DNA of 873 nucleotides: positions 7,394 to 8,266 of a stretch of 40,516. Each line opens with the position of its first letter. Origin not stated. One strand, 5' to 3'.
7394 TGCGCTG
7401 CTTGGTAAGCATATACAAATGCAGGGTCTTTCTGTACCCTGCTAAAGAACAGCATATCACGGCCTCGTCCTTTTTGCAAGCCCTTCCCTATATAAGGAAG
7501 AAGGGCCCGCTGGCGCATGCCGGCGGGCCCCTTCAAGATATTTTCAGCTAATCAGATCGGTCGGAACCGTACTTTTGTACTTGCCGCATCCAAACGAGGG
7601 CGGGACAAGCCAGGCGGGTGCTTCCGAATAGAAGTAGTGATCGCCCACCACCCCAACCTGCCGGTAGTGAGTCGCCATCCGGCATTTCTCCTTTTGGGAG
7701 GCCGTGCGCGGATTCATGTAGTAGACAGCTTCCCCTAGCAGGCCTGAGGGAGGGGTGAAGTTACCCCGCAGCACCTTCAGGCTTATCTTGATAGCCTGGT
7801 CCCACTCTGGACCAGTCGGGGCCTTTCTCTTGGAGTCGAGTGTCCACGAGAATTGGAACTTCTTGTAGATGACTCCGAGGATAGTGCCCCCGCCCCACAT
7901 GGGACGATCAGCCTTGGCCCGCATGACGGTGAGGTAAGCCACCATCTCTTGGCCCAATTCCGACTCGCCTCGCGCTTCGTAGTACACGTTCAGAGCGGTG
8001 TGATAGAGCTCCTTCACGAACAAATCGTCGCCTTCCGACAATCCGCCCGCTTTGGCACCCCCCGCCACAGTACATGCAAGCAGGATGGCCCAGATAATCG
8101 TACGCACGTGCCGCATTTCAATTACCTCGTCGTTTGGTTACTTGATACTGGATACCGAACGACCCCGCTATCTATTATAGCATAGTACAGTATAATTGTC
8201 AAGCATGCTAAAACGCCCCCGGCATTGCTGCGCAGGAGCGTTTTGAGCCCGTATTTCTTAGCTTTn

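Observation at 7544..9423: Secreted cell-wall-directed pair: SleB-like hydrolase plus a PG-binding protein with a roughly 250-aa poly-aspartate tail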

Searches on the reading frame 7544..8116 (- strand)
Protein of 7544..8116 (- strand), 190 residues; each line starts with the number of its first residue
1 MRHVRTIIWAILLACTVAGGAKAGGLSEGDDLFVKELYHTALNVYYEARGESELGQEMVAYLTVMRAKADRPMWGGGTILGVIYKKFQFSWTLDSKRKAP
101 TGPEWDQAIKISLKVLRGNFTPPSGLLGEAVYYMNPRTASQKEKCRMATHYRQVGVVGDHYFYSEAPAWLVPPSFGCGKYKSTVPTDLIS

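Call 3: search_protein_families(library=pfam, proteins=[window:7544-8116:-], max_evalue=1)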
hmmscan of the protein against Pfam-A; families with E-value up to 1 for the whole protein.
window:7544-8116:- (190 aa): 1 family
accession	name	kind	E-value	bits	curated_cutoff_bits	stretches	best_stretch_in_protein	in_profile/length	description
PF07486.17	Hydrolase_2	-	2e-12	48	27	1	50-163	1-100/100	Cell Wall Hydrolase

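Call 4: search_protein_families(library=ncbifam, proteins=[window:7544-8116:-], max_evalue=1)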
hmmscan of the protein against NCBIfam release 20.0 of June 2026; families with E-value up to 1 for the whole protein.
window:7544-8116:- (190 aa): 1 family
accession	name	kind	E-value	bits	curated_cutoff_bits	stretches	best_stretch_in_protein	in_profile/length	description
TIGR02869.1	spore_SleB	equivalog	8.1e-06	25.9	236.5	1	40-162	92-199/201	spore cortex-lytic enzyme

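Call 22: find_homologous_proteins(query=window:7544-8116:-)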
Query window:7544-8116:- (190 aa): 3 proteins with E <= 0.001 among 107 candidates.
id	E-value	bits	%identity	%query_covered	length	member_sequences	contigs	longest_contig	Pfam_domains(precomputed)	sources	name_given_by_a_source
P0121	9.4e-127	438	100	100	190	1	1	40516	PF07486.18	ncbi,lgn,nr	ncbi:MAG TPA: cell wall hydrolase [Candidatus Paceibacterota bacterium]|nr:cell wall hydrolase [Cand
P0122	5.8e-106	371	84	100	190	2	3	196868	PF07486.18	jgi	jgi:N-acetylmuramoyl-L-alanine amidase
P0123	7.9e-38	148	54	65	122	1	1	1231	PF07486.18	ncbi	-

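Call 24: find_encoding_contigs(protein=P0122, flank=8000, max_places=3)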
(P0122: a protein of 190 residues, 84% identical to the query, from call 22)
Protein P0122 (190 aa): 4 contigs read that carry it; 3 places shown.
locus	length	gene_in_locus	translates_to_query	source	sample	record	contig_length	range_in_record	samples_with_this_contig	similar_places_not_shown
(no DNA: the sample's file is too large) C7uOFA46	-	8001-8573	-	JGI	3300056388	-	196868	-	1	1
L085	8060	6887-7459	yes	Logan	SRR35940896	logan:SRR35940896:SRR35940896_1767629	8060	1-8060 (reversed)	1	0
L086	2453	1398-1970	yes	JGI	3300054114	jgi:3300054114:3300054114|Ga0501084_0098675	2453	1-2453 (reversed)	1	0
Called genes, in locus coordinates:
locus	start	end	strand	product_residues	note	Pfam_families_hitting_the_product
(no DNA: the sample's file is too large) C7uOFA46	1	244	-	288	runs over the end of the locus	PF10672:Methyltrans_SAM, PF03602:Cons_hypoth95 (weak), PF09445:Methyltransf_15 (weak)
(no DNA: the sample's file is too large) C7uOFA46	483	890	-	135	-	PF02021:UPF0102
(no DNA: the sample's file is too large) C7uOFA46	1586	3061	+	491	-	PF01743:PolyA_pol, PF12627:PolyA_pol_RNAbd, PF01966:HD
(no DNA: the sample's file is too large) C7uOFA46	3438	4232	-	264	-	PF03372:Exo_endo_phos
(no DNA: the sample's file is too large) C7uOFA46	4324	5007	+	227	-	PF00293:NUDIX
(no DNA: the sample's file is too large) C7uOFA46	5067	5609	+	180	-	-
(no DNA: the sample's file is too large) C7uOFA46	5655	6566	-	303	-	PF13495:Phage_int_SAM_4 (faint), PF02899:Phage_int_SAM_1, PF00589:Phage_integrase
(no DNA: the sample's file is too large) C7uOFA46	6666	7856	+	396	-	-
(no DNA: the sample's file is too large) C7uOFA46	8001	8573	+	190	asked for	PF07486:Hydrolase_2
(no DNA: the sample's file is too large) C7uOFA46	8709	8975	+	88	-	PF00312:Ribosomal_S15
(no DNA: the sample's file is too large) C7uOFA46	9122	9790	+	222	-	PF01936:NYN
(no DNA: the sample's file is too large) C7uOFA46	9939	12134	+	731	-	PF01138:RNase_PH, PF03725:RNase_PH_C (faint), PF01138:RNase_PH, PF00013:KH_1, PF00575:S1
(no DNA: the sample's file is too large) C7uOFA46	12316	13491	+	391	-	-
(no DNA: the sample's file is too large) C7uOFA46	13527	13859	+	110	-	PF01258:zf-dskA_traR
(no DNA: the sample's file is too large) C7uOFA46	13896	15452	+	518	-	PF13541:ChlI, PF00493:MCM (weak), PF01078:Mg_chelatase, PF00004:AAA (weak), PF07728:AAA_5, PF13335:Mg_chelatase_C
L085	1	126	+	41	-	?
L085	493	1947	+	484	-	PF01743:PolyA_pol, PF12627:PolyA_pol_RNAbd, PF01966:HD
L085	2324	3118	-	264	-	PF03372:Exo_endo_phos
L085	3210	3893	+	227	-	PF00293:NUDIX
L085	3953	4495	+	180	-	-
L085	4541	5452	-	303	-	PF13495:Phage_int_SAM_4 (faint), PF02899:Phage_int_SAM_1, PF00589:Phage_integrase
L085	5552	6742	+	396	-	-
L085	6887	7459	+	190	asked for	PF07486:Hydrolase_2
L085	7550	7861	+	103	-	PF00312:Ribosomal_S15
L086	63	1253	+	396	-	-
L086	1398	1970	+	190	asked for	PF07486:Hydrolase_2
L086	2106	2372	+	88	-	PF00312:Ribosomal_S15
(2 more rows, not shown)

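Call 31: search_solved_structures(query=window:7544-8116:-, max_evalue=1, show_alignments=3)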
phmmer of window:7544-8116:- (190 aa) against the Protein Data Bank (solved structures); distinct sequences matched with E-value up to 1: 2.
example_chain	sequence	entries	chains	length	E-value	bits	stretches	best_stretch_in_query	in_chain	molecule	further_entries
4f55_A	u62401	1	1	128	0.0017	21.4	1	40-143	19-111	Spore cortex-lytic enzyme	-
4fet_B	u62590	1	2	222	0.0066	19.5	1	40-143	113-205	Spore cortex-lytic enzyme prepeptide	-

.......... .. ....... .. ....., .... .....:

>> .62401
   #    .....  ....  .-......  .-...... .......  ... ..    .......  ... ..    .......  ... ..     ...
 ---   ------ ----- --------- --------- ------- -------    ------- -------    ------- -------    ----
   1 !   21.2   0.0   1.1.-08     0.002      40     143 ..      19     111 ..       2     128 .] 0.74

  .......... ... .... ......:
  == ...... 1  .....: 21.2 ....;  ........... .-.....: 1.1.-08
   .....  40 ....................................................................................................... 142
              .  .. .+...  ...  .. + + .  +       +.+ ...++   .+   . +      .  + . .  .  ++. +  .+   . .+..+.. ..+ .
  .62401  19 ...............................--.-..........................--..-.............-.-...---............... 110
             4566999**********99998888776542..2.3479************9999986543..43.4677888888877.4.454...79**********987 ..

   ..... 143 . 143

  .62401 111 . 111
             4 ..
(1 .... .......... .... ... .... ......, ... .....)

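Call 32: search_protein_representatives(protein=window:7544-8116:-)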
Query: 190 residues. Proteins with E-value up to 0.001 (for the whole library): 1541; up to 1e-10: 55; up to 1e-30: 2. The best 150 are listed.
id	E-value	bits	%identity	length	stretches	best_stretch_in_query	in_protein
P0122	1.9e-106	370.5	84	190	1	1-190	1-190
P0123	2.5e-38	148.2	60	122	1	11-123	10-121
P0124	4.7e-25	104.9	51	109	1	84-189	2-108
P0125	6.0e-23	98.0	46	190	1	19-171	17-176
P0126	3.0e-22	95.7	43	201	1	40-166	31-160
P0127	3.1e-18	82.6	38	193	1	36-168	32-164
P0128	6.1e-17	78.4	38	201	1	4-166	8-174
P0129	1.0e-16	77.7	40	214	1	36-166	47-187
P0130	1.8e-16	76.9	39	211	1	42-167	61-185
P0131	1.4e-15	73.9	40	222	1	41-166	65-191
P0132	8.0e-15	71.5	39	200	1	40-166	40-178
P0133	8.5e-15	71.4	39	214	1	41-178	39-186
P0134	1.0e-14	71.1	39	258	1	22-165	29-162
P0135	1.1e-14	71.0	42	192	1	38-165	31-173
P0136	1.4e-14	70.7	38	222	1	33-164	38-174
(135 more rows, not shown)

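Call 46: list_cluster_members(proteins=[P0122, P0123, P0125, P0126, P0127, P0128, P0129, P0130, P0131, P0132])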
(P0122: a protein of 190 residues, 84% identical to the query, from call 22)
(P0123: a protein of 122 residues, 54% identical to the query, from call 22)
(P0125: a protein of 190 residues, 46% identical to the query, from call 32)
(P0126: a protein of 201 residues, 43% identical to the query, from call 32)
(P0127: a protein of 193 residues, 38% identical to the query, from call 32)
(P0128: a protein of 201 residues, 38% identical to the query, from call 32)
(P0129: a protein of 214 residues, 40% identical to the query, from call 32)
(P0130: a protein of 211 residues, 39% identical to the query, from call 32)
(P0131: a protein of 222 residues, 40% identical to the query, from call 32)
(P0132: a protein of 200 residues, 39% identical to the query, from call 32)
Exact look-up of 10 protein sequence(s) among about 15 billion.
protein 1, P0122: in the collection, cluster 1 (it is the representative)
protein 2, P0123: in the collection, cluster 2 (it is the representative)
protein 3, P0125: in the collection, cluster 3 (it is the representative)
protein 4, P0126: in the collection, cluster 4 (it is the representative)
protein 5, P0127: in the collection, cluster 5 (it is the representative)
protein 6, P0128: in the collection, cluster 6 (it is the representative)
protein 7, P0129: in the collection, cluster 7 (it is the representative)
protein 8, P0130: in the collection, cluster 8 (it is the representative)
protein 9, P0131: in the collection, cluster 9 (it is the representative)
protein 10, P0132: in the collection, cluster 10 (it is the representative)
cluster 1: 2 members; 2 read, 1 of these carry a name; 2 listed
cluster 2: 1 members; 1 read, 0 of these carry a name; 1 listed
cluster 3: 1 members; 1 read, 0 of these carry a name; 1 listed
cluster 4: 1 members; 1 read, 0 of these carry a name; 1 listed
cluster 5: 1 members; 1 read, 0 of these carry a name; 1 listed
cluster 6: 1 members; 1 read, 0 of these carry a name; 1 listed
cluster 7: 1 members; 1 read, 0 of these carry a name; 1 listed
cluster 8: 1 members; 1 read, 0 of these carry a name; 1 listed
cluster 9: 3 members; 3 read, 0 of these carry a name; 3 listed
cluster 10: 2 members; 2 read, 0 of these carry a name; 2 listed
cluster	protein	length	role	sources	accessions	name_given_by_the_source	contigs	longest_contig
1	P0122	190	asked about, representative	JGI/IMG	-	N-acetylmuramoyl-L-alanine amidase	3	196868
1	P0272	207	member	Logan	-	-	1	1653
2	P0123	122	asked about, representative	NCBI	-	-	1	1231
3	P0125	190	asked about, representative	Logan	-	-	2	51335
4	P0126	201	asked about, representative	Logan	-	-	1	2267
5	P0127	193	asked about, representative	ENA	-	-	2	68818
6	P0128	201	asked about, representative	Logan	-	-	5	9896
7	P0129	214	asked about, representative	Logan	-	-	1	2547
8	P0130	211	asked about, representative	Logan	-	-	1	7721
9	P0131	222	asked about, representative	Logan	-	-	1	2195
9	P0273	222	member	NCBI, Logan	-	-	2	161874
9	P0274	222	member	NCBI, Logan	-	-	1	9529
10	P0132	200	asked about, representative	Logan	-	-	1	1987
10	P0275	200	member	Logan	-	-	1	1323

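Call 47: find_encoding_contigs(protein=P0125, flank=6000, max_places=2)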
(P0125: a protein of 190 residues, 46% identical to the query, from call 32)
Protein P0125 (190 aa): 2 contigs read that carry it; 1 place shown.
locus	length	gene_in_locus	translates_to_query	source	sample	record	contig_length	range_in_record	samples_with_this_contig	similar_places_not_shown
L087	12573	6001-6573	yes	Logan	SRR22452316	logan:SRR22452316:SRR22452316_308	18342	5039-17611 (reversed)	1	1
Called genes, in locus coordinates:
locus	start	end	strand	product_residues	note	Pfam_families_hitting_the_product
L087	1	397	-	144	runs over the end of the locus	PF08378:NERD (weak), PF02021:UPF0102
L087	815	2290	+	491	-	PF01743:PolyA_pol, PF12627:PolyA_pol_RNAbd, PF01966:HD, PF13735:tRNA_NucTran2_2 (weak)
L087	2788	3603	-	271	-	PF03372:Exo_endo_phos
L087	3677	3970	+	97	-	-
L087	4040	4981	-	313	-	PF02899:Phage_int_SAM_1, PF13495:Phage_int_SAM_4 (weak), PF00589:Phage_integrase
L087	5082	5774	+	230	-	-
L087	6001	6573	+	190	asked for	PF07486:Hydrolase_2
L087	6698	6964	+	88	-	PF00312:Ribosomal_S15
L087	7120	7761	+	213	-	PF01936:NYN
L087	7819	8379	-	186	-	-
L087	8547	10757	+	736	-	PF01138:RNase_PH, PF03725:RNase_PH_C (faint), PF01138:RNase_PH, PF00013:KH_1, PF00575:S1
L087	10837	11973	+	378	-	-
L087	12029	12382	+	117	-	PF01258:zf-dskA_traR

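Call 48: find_encoding_contigs(protein=P0127, flank=6000, max_places=2)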
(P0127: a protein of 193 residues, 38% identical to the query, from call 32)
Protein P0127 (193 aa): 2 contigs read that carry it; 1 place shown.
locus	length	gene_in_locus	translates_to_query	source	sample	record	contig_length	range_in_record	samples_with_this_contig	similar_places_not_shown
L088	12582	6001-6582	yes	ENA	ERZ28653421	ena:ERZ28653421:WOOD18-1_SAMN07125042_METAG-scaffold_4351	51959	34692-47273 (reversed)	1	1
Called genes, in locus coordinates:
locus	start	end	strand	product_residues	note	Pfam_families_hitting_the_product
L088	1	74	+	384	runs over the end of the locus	PF13365:Trypsin_2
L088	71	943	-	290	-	PF10672:Methyltrans_SAM, PF03602:Cons_hypoth95 (weak), PF09445:Methyltransf_15 (weak)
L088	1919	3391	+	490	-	PF01743:PolyA_pol, PF12627:PolyA_pol_RNAbd, PF01966:HD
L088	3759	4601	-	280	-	PF03372:Exo_endo_phos, PF14529:Exo_endo_phos_2 (faint)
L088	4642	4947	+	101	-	-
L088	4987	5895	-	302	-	PF02899:Phage_int_SAM_1, PF13495:Phage_int_SAM_4 (weak), PF00589:Phage_integrase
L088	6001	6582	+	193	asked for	PF07486:Hydrolase_2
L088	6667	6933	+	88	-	PF00312:Ribosomal_S15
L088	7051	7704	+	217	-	PF01936:NYN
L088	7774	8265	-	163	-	-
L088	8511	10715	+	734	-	PF01138:RNase_PH, PF03725:RNase_PH_C (faint), PF01138:RNase_PH, PF00013:KH_1, PF00575:S1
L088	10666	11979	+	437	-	-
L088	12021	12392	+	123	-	PF01258:zf-dskA_traR (weak)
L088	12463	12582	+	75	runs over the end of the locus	-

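Call 71: predict_structure(alignment_id=A2)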
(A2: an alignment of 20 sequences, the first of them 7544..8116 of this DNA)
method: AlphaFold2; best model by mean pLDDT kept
length: 190 residues; sequences in the alignment: 20
mean_pLDDT: 86.9   pTM: 0.76
mean pLDDT of the five models: 86.9, 86.3, 83.6, 82.9, 82.4
residues with pLDDT >= 90: 122; 70-90: 39; 50-70: 21; < 50: 8
segments of 3 or more residues with pLDDT < 50: 183-190
pLDDT, mean of each block of 10 residues (from residue 1): 84 78 64 94 97 98 98 97 93 91 98 98 92 93 89 93 83 66 45
secondary structure, 60 per line:
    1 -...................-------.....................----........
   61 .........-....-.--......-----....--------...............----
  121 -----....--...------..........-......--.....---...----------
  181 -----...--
elements in order: H2-20 H28-48 H53-69 H79-84 H90-93 H102-116 H126-129 E132-134 H141-150 E152-157 E160-164

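Call 74: fold_search(model_id=the predicted structure, library=pdb)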
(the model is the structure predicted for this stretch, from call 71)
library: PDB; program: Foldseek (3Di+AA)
matches with E <= 10: 14; with E <= 0.001: 2
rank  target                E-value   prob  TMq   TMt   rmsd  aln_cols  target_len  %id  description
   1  4fet_B                4.7e-04  1.00  0.51  0.74   2.9       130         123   25  Catalytic domain of germination-specific lytic tansglycosylase SleB from Bacillus anthracis (released 2012-07-25)
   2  4f55                  5.3e-04  1.00  0.50  0.70   3.2       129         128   28  Crystal Structure of the Catalytic Domain of the Bacillus cereus SleB Protein (released 2012-07-11)
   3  4lmo_A                4.8e+00  0.01  0.12  0.10  18.9       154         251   10  Structure of a vertebrate RNA binding domain of telomerase (TRBD) (released 2013-10-09)
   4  3q7k_A                5.1e+00  0.02  0.14  0.11  17.4       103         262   16  Formate Channel FocA from Salmonella typhimurium (released 2011-04-27)
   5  6pwy_D                5.4e+00  0.02  0.14  0.07  14.0       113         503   15  Structure of C. elegans ZK177.8, SAMHD1 ortholog (released 2020-07-29)
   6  3kby_A                8.6e+00  0.03  0.18  0.22  15.3       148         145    7  Crystal structure of hypothetical protein from Staphylococcus aureus (released 2010-10-20)
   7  8xvk_R                8.6e+00  0.02  0.15  0.10  11.8       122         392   14  Cryo-EM structure of ETAR bound with Ambrisentan (released 2024-08-28)
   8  1d9a                  8.6e+00  0.01  0.11  0.19   8.0        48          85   19  SOLUTION STRUCTURE OF THE SECOND RNA-BINDING DOMAIN (RBD2) OF HU ANTIGEN C (HUC) (released 2000-04-07)
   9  3k06_B                9.1e+00  0.06  0.19  0.34   9.9        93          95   15  Crystal Structure of CNG mimicking NaK mutant, NaK-NTPP, K+ complex (released 2011-01-12)
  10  6g80_M                9.1e+00  0.02  0.12  0.11   9.1        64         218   11  Structure of Mycobacterium hassiacum MeT1 from orthorhombic crystals. (released 2019-01-16)
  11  5iud_D                9.1e+00  0.01  0.12  0.03  16.1       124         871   10  Human DNA polymerase alpha in binary complex with a DNA:DNA template-primer (released 2016-04-13)
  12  5cwg                  9.6e+00  0.03  0.18  0.18  16.5       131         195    9  Crystal structure of de novo designed helical repeat protein DHR10 (released 2015-12-16)
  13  9neb_C                9.6e+00  0.02  0.10  0.04   9.2        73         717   10  The rigid portion of Cryo-EM structure of Herpesvirus Helicase-Primase complex with Pritelivir (released 2025-08-13)
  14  1o7x_A                9.6e+00  0.01  0.13  0.07  16.1       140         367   14  Citrate synthase from Sulfolobus solfataricus (released 2002-12-12)
